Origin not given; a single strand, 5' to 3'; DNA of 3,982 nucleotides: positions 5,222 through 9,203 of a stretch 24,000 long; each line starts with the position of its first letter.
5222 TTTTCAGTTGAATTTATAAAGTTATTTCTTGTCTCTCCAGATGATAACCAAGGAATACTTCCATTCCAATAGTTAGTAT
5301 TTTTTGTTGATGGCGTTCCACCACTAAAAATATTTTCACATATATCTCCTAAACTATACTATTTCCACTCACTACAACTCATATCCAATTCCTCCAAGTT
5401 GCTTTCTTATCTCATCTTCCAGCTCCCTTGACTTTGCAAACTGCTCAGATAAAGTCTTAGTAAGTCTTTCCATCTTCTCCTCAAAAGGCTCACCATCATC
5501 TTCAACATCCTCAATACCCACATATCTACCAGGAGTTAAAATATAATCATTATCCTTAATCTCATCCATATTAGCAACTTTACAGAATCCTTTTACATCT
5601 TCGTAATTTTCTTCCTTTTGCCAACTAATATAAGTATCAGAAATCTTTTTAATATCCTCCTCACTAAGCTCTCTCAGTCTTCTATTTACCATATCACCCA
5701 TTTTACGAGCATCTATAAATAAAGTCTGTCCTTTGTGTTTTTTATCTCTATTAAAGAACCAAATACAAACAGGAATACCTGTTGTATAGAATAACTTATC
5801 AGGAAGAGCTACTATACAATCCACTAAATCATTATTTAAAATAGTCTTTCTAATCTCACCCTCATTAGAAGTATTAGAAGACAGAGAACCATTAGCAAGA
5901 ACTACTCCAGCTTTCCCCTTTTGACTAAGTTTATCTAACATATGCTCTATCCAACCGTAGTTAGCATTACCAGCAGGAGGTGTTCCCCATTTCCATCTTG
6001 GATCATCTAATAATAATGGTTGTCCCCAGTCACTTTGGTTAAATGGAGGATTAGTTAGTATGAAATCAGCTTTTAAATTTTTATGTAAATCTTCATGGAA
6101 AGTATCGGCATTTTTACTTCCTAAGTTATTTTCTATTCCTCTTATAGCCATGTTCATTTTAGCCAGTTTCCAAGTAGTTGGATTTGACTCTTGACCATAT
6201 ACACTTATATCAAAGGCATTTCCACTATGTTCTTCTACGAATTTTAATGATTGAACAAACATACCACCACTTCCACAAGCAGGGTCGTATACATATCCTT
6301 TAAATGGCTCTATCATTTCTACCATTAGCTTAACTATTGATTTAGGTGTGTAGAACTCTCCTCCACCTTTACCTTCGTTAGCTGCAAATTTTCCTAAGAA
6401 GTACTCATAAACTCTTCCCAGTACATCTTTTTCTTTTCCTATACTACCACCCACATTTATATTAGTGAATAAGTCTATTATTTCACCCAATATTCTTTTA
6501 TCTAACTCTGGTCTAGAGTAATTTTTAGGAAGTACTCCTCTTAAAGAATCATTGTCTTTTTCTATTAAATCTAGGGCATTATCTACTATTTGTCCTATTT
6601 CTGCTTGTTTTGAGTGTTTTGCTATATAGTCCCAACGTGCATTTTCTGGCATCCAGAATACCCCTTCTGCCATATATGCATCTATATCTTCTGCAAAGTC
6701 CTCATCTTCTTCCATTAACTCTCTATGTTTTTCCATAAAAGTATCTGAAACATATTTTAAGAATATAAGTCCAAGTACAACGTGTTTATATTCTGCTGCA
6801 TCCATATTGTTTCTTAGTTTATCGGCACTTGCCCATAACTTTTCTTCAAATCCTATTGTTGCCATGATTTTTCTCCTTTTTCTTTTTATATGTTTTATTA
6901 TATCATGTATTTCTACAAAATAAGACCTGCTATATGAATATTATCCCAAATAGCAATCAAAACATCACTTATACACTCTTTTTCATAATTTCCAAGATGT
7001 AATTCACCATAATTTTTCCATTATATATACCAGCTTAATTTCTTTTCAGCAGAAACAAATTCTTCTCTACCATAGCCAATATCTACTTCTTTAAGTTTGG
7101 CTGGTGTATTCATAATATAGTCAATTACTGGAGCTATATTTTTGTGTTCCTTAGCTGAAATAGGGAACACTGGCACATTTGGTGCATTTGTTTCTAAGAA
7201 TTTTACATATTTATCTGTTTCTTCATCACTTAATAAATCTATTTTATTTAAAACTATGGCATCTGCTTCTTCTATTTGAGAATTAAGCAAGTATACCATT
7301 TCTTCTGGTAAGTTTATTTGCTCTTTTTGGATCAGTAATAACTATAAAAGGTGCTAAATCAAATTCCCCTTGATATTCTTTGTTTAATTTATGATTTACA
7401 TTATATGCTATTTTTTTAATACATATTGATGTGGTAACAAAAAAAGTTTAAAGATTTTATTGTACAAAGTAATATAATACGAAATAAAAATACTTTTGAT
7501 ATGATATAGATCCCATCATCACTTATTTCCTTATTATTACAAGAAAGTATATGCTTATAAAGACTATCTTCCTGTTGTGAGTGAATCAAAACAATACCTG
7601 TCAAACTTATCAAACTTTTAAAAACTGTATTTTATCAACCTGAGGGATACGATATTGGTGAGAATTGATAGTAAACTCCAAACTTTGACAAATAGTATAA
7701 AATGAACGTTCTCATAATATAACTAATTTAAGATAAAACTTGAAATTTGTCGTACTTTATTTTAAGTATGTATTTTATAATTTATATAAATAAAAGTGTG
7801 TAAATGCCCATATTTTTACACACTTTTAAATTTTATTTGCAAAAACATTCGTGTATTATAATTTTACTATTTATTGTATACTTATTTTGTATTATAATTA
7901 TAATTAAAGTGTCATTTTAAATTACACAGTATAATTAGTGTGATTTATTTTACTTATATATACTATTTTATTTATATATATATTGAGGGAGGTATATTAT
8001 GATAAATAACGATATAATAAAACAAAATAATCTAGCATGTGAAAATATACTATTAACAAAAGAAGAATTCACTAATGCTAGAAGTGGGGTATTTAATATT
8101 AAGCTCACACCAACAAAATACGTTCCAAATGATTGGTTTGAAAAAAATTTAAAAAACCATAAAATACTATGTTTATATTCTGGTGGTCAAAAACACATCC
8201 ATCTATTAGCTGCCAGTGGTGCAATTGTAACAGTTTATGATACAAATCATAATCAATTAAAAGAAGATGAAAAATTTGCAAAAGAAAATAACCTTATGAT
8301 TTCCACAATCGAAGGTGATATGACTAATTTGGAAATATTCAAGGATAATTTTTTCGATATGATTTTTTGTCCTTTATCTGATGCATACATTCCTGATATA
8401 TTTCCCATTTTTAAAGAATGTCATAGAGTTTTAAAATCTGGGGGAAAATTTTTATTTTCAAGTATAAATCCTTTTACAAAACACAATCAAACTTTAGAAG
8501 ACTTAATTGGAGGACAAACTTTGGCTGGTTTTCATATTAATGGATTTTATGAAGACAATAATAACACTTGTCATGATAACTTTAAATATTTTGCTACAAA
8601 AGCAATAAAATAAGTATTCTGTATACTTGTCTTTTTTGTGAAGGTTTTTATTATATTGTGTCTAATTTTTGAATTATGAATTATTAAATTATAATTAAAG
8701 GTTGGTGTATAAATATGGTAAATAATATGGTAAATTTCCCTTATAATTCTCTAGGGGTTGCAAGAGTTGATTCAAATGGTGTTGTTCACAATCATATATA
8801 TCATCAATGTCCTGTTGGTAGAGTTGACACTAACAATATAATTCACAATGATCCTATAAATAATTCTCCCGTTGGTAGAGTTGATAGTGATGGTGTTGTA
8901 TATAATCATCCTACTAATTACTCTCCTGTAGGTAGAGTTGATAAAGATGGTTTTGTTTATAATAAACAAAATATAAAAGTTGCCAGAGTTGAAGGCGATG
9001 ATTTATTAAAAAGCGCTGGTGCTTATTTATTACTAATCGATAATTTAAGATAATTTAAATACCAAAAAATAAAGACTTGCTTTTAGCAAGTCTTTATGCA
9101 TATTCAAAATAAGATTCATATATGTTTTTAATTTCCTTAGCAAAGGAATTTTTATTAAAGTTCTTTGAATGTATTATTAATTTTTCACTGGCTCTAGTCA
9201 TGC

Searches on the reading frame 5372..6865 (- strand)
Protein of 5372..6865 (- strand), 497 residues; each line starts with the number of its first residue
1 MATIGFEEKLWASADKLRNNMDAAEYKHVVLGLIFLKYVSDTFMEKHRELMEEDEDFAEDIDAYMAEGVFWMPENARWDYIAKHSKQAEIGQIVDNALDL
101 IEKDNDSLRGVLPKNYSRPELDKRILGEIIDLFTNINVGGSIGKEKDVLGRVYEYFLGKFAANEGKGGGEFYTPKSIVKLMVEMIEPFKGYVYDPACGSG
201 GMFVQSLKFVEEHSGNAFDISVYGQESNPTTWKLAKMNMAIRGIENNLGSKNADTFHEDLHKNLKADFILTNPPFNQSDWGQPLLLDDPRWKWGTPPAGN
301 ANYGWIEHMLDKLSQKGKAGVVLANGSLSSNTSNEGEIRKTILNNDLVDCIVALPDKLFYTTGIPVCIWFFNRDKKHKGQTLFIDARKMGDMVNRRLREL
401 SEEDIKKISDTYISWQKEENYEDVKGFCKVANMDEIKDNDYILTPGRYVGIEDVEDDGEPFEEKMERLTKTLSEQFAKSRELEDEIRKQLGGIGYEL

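Call 18: search_protein_families(library=pfam, proteins=[window:5372-6865:-], max_evalue=0.01)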
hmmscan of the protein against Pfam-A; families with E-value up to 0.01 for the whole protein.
window:5372-6865:- (497 aa): 6 families
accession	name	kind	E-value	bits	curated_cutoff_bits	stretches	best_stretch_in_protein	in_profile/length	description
PF02384.22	N6_Mtase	-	1.5e-116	389.6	20.4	1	145-457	2-311/311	N-6 DNA Methylase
PF12161.14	HsdM_N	-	1.4e-26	94.1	24.5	1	7-133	2-135/135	HsdM N-terminal domain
PF05175.20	MTS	-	4.5e-05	23.6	23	1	179-278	21-111/170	Methyltransferase small domain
PF07669.17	Eco57I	-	0.00038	21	25.3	1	251-354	60-165/171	Eco57I restriction-modification methylase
PF01170.24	UPF0020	-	0.0017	18.5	22.3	0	192-277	32-133/197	RMKL-like, methyltransferase domain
PF09445.16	Methyltransf_15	-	0.0057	16.7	22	0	191-275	3-81/165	RNA cap guanine-N2 methyltransferase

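Call 76: search_protein_families(library=padloc, proteins=[window:5372-6865:-], max_evalue=0.001)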
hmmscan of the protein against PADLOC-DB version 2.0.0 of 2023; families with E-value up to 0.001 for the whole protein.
window:5372-6865:- (497 aa): 42 families (the best 25 are shown)
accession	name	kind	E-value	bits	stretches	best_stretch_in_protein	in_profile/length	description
PDLC03019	MTase_I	-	1.7e-218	726.2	1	2-496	4-505/932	Type I methyltransferase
PDLC03035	MTase_I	-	2.9e-134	447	2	6-410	10-426/653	Type I methyltransferase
PDLC03240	MTase_II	-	1.7e-117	391.4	1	2-493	4-510/511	Type II methyltransferase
PDLC03022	MTase_I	-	6.1e-91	304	1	6-451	6-476/857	Type I methyltransferase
PDLC03031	MTase_I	-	8.8e-87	290.1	1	6-449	8-484/834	Type I methyltransferase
PDLC03027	MTase_I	-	1.3e-77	260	1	9-456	11-444/810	Type I methyltransferase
PDLC03028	MTase_I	-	8.3e-64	214.2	1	6-491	729-1232/1236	Type I methyltransferase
PDLC03038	MTase_I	-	5.1e-61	204.6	1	6-449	9-451/896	Type I methyltransferase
PDLC03029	MTase_I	-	1.2e-57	193.8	1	9-419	12-455/661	Type I methyltransferase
PDLC03039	MTase_I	-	1.5e-57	193.2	1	6-451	7-451/708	Type I methyltransferase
PDLC03021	MTase_I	-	5.5e-53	178.5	1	24-486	24-489/491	Type I methyltransferase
PDLC04134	mad2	-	2.4e-51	173.1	1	6-418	141-490/492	mads_2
PDLC03032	MTase_I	-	1.8e-49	166.6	1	9-456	11-446/1001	Type I methyltransferase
PDLC03033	MTase_I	-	7.8e-47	158.4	1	128-496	161-541/541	Type I methyltransferase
PDLC03026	MTase_I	-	1.1e-44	151.4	1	8-438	8-427/487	Type I methyltransferase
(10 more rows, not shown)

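Call 92: search_protein_families(library=phrogs, proteins=[L092:12794-14785:+], max_evalue=0.01)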
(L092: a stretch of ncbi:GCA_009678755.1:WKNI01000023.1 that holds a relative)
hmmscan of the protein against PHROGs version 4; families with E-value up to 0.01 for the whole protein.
L092:12794-14785:+ (664 aa): 2 families
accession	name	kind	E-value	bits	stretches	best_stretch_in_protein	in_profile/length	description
phrog_2695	-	unknown function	4e-34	119.5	1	16-249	10-241/531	-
phrog_7567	-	unknown function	7.3e-17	62.2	1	13-328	9-296/434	-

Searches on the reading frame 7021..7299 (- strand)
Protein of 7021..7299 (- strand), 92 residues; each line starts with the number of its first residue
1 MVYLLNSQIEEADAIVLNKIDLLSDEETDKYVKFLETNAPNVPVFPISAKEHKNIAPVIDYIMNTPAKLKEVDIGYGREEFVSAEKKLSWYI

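Call 18: search_protein_families(library=pfam, proteins=[window:7021-7299:-], max_evalue=0.01)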
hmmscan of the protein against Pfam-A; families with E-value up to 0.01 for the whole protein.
window:7021-7299:- (92 aa): 4 families
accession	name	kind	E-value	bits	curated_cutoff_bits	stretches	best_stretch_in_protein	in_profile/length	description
PF02492.25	cobW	-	0.00017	21.6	20.7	1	5-41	138-175/180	CobW/HypB/UreG, nucleotide-binding domain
PF00009.33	GTP_EFTU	-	0.00018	21.6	26.5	1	14-64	125-184/188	Elongation factor Tu GTP binding domain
PF03193.22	RsgA_GTPase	-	0.00038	20.8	30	1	13-63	56-105/174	RsgA GTPase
PF16897.10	MMR_HSR1_Xtn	-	0.00039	20.8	35.2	1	15-63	60-101/106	C-terminal region of MMR_HSR1 domain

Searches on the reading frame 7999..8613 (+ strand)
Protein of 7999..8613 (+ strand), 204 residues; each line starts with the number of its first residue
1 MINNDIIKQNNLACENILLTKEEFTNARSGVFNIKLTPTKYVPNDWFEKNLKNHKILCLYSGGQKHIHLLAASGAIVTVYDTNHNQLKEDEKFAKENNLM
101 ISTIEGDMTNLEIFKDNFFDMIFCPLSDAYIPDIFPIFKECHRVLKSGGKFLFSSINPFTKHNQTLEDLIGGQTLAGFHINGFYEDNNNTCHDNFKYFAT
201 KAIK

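Call 18: search_protein_families(library=pfam, proteins=[window:7999-8613:+], max_evalue=0.01)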
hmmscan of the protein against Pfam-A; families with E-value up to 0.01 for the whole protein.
window:7999-8613:+ (204 aa): 6 families
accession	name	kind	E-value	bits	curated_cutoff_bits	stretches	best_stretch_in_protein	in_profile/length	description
PF08241.18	Methyltransf_11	-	9e-15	55.5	21.2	1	62-153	6-95/95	Methyltransferase domain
PF13649.12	Methyltransf_25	-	1.5e-10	42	27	1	65-149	10-97/97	Methyltransferase domain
PF13847.12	Methyltransf_31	-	6.6e-09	36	27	1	68-165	19-114/145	Methyltransferase domain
PF01209.24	Ubie_methyltran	-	1.2e-05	25.2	20.1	1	73-152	72-150/233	ubiE/COQ5 methyltransferase family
PF08242.18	Methyltransf_12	-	3.8e-05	24.8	30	1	69-151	14-98/98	Methyltransferase domain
PF03848.20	TehB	-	0.0068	16.3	20.4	1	49-142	27-124/193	Tellurite resistance protein TehB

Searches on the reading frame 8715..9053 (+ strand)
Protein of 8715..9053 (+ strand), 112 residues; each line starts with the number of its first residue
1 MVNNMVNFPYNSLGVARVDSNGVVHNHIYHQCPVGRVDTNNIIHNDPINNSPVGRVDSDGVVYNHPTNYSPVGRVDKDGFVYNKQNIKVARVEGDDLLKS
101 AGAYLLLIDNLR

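Call 18: search_protein_families(library=pfam, proteins=[window:8715-9053:+], max_evalue=0.01)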
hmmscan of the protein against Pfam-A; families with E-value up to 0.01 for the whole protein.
window:8715-9053:+ (112 aa): 1 family
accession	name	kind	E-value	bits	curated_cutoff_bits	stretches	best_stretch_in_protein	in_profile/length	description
PF21785.3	Bflower_2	-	2.5e-07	31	38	1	29-101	23-89/112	5-fold beta-flower protein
